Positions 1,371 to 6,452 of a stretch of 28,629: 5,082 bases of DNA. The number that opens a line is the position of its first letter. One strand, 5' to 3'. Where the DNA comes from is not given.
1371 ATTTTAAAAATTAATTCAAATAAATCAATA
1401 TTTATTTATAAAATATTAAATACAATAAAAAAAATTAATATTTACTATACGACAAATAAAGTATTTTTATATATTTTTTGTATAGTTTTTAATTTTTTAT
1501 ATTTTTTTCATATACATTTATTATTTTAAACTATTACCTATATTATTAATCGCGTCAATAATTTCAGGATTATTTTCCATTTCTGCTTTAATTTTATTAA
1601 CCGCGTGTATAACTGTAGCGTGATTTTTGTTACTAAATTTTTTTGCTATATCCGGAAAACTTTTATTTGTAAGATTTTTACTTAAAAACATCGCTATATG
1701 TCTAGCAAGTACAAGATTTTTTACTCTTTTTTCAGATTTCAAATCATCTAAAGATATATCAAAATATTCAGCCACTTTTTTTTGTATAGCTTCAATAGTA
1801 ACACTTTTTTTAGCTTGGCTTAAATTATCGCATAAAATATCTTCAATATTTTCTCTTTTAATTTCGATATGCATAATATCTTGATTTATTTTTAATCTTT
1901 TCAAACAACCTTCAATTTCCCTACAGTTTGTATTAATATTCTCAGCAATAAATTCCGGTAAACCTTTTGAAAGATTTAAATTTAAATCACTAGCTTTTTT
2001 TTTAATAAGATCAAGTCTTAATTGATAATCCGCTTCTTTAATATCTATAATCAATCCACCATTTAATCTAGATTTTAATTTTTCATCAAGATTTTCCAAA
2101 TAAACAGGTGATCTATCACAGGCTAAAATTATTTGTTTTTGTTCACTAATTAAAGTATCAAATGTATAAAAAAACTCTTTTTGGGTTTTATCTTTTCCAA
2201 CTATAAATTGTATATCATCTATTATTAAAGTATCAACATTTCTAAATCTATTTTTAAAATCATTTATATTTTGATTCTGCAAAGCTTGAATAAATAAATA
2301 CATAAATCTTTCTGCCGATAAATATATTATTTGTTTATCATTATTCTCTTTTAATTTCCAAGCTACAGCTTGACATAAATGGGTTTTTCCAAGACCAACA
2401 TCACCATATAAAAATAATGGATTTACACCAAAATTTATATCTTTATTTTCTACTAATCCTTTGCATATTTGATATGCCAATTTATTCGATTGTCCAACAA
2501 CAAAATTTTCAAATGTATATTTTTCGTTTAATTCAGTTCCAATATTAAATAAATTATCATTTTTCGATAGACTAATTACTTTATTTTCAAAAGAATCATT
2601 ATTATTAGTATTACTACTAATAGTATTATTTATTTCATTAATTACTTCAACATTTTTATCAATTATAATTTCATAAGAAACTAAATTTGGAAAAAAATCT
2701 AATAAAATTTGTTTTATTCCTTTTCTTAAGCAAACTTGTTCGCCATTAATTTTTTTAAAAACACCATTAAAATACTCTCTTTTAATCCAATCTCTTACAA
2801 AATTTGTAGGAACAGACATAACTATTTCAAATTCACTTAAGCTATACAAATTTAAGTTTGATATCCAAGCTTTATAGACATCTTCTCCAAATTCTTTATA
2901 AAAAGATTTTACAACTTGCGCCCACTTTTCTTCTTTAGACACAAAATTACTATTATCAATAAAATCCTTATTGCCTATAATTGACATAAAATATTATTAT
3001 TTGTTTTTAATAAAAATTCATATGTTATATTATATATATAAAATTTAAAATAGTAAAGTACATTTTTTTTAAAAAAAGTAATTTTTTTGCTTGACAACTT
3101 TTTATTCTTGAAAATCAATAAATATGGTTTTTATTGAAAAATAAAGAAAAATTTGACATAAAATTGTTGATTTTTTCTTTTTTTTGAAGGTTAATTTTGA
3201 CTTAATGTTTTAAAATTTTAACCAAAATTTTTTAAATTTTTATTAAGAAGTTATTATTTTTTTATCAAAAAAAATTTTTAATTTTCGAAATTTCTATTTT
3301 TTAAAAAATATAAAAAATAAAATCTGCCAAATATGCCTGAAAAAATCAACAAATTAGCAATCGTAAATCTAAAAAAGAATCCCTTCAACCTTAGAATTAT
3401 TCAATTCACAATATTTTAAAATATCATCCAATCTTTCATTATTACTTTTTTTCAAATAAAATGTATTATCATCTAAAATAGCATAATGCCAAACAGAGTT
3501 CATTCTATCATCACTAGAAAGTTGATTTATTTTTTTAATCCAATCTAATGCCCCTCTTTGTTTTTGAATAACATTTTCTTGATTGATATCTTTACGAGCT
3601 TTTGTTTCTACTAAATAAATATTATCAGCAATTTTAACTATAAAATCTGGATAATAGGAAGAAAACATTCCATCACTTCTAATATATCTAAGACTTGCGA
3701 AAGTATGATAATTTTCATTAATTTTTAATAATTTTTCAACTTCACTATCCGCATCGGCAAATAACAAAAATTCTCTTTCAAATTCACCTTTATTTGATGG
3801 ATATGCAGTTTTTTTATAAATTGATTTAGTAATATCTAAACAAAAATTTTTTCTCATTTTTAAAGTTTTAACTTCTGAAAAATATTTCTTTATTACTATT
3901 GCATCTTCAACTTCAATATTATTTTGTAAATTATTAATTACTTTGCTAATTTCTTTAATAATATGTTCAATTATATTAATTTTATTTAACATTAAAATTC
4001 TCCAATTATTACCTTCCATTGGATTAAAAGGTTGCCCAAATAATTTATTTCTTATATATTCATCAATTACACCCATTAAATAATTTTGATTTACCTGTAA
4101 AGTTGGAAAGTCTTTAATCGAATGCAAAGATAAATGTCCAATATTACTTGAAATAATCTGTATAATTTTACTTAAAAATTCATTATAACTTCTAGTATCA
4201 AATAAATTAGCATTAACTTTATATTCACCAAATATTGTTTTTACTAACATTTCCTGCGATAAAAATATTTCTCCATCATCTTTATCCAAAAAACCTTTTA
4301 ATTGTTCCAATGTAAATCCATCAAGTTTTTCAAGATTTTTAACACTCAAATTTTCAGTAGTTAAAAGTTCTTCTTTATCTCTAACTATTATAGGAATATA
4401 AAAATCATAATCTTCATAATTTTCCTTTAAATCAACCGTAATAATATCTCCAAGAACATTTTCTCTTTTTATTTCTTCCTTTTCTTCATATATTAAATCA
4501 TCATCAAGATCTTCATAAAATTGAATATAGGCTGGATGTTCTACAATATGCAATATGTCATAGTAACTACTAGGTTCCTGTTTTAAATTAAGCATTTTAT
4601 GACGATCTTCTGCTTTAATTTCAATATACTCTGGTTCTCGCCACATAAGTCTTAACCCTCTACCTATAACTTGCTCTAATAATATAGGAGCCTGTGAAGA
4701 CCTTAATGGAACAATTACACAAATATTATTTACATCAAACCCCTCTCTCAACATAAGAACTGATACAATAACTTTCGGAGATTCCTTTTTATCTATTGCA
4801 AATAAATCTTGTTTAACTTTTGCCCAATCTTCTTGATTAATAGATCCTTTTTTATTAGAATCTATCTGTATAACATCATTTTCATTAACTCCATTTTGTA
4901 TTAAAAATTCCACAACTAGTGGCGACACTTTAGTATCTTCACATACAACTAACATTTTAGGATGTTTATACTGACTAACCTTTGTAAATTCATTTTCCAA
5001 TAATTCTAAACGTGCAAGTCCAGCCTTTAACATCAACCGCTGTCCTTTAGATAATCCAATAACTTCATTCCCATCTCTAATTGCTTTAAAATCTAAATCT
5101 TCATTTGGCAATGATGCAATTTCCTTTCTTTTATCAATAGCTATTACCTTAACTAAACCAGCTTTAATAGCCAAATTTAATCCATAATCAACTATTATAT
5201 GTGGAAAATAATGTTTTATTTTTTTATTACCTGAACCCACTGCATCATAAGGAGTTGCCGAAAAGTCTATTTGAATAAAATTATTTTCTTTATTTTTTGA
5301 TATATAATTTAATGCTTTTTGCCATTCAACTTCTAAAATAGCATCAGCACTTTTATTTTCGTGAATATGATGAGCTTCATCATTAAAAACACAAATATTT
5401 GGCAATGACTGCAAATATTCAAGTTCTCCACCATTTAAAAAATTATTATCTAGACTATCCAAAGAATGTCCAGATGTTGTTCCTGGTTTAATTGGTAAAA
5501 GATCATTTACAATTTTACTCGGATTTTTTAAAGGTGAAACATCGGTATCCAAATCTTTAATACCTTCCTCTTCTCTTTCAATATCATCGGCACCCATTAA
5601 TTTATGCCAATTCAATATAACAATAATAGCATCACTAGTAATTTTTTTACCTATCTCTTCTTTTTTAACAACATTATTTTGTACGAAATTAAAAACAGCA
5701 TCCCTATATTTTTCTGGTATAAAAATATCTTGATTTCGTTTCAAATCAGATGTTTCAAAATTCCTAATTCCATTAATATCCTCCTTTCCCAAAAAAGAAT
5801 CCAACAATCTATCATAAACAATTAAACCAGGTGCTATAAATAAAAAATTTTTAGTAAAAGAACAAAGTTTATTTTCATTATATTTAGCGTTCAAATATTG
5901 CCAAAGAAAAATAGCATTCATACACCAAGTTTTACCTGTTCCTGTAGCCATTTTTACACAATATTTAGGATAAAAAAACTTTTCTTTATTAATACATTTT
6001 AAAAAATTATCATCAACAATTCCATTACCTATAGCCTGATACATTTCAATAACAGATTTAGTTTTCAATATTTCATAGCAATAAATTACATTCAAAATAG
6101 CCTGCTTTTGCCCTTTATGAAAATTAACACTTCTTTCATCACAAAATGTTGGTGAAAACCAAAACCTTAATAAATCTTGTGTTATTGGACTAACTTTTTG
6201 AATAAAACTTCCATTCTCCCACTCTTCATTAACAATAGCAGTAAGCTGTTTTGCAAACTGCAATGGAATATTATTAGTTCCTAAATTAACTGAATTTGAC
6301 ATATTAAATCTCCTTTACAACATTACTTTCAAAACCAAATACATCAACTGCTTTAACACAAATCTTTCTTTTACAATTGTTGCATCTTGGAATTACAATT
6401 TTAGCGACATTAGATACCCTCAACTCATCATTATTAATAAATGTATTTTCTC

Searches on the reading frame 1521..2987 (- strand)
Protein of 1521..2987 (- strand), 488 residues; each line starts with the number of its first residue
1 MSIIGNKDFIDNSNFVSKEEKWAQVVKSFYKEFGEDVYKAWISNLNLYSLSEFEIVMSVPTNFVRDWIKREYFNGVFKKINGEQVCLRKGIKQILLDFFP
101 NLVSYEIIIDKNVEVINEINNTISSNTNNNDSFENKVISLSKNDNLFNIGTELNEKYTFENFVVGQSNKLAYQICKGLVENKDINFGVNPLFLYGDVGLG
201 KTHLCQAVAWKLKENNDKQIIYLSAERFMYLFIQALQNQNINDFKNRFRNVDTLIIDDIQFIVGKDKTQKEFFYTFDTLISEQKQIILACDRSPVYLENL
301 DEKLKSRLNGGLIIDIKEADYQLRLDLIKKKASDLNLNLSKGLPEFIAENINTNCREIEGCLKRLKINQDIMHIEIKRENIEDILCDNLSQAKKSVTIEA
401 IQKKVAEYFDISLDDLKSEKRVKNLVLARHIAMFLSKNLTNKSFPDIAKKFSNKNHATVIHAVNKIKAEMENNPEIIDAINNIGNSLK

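Call 9: search_protein_families(library=pfam, proteins=[window:1521-2987:-])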
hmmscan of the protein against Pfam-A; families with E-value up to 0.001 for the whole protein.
window:1521-2987:- (488 aa): 7 families
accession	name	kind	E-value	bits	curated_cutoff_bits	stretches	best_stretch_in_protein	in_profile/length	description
PF00308.24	Bac_DnaA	-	3e-59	200.3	23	1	153-315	1-162/162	Bacterial DnaA ATPAse domain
PF08299.17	Bac_DnaA_C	-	3.6e-27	94.6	31.5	1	398-466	1-69/69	Bacterial dnaA protein helix-turn-helix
PF11638.13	DnaA_N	-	3e-13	49.7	24.6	1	20-73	2-56/65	DnaA N-terminal domain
PF00004.35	AAA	-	1.3e-06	29.3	21.2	1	192-308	2-123/131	ATPase family associated with various cellular activities (AAA)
PF01695.23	IstB_IS21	-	1.8e-05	24.8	24.1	1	156-291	61-193/238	IstB-like ATP binding protein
PF13401.12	AAA_22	-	7.1e-05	23.6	27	0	190-224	7-40/130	AAA domain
PF13173.12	AAA_14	-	0.00029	21.3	27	1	190-273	4-85/129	AAA domain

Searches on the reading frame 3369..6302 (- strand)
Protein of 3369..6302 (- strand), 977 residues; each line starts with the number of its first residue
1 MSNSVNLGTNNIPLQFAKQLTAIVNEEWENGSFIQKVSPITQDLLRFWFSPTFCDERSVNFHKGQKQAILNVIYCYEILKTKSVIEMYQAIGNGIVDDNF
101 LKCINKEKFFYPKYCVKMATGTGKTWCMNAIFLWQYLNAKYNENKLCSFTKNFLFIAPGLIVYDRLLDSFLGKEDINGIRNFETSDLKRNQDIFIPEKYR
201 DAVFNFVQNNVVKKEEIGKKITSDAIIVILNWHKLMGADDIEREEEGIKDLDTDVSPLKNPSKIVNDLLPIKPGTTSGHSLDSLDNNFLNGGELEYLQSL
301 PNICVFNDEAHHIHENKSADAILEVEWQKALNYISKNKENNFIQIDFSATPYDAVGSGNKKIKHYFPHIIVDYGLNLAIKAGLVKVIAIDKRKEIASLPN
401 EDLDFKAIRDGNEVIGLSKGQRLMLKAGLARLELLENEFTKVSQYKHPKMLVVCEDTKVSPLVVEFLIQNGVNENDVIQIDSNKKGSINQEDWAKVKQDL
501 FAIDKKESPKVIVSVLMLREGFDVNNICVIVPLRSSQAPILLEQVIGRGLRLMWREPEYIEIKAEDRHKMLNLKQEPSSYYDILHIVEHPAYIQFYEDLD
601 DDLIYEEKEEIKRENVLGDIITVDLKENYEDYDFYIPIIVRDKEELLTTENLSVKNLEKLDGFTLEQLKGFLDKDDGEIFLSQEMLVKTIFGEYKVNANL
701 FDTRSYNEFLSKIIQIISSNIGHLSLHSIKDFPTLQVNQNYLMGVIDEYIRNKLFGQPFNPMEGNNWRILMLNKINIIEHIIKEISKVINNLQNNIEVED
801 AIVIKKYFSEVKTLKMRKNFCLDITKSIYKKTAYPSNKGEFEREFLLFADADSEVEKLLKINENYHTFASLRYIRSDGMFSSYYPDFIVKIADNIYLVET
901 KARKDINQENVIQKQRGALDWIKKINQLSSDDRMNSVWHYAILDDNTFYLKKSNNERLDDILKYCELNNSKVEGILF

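Call 9: search_protein_families(library=pfam, proteins=[window:3369-6302:-])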
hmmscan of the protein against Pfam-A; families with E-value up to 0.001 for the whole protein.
window:3369-6302:- (977 aa): 3 families
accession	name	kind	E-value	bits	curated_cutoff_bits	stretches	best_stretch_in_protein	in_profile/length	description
PF04851.21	ResIII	-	1.1e-14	55.1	22.5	1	61-352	4-163/164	Type III restriction enzyme, res subunit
PF00271.37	Helicase_C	-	3.8e-05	24.3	23.5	1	433-551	4-108/110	Helicase conserved C-terminal domain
PF18766.7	SWI2_SNF2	-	0.00084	19.5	26.7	0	294-405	111-206/221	SWI2/SNF2 ATPase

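Call 12: search_protein_families(library=ncbifam, proteins=[window:3369-6302:-])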
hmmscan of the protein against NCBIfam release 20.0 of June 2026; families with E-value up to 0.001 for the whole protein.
window:3369-6302:- (977 aa): 4 families
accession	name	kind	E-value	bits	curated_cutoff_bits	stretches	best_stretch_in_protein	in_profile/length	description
NF046055.1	restr_BPTD_3080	equivalog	6.5e-59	199.8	800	3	26-474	79-490/970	BPTD_3080 family restriction endonuclease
NF008521.0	PRK11448.1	equivalog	3.2e-08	32.1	729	1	444-552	695-800/1123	type I restriction-modification system endonuclease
TIGR04095.1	dnd_restrict_1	equivalog_domain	1.3e-05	24.4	600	0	217-383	48-201/451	DNA phosphorothioation system restriction enzyme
NF053632.1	heli_RadD_YejH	equivalog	3.2e-05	22.4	720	1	497-553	287-343/573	DNA repair helicase RadD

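Call 41: search_solved_structures(query=window:3369-6302:-, max_evalue=0.001)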
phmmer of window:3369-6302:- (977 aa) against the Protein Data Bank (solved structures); distinct sequences matched with E-value up to 0.001: 0.
